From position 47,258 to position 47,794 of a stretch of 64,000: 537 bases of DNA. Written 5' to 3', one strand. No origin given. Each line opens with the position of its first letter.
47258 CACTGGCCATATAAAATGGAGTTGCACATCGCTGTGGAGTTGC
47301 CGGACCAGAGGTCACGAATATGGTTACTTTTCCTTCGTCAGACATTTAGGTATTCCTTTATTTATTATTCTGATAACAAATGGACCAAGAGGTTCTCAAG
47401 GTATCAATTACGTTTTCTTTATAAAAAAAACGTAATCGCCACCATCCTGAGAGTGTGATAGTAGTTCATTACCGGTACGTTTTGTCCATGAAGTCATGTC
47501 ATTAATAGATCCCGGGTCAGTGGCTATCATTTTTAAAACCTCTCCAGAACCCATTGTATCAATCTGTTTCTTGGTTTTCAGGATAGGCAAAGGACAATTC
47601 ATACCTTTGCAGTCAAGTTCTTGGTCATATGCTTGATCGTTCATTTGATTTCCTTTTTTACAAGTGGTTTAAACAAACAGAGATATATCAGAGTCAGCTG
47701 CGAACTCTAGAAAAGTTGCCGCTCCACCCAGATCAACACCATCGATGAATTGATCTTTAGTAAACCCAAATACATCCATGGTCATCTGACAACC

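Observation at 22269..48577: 27-gene single-strand supercluster joining an sHdr-like complex, sulfur carriers, lipoate-carrier maturation, Etf/quinone module, a cytoplasm-facing Mo enzyme and anion permeases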

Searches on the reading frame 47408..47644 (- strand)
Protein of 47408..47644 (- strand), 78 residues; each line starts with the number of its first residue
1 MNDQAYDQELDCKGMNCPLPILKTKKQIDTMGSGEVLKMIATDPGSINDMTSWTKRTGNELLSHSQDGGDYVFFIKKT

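Call 4: search_protein_families(library=pfam, proteins=[window:47408-47644:-], max_evalue=0.01)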
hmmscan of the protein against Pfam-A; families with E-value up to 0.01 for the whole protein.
window:47408-47644:- (78 aa): 1 family
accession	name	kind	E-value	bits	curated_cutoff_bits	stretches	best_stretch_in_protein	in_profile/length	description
PF01206.22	TusA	-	5.1e-25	87.6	28.6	1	9-77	2-70/70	Sulfurtransferase TusA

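Call 7: search_protein_families(library=ncbifam, proteins=[window:47408-47644:-], max_evalue=0.001)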
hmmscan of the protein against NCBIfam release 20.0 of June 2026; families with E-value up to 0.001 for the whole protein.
window:47408-47644:- (78 aa): 3 families
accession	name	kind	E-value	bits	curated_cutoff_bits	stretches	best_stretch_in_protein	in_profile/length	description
NF001423.0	PRK00299.1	equivalog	1e-14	54.1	78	1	5-77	7-79/82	sulfurtransferase TusA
NF008242.0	PRK11018.1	equivalog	5.8e-12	45.1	79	1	4-77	5-78/78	sulfurtransferase-like selenium metabolism protein YedF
TIGR03527.1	selenium_YedF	equivalog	1e-07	32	110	1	10-76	1-67/194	sulfurtransferase-like selenium metabolism protein YedF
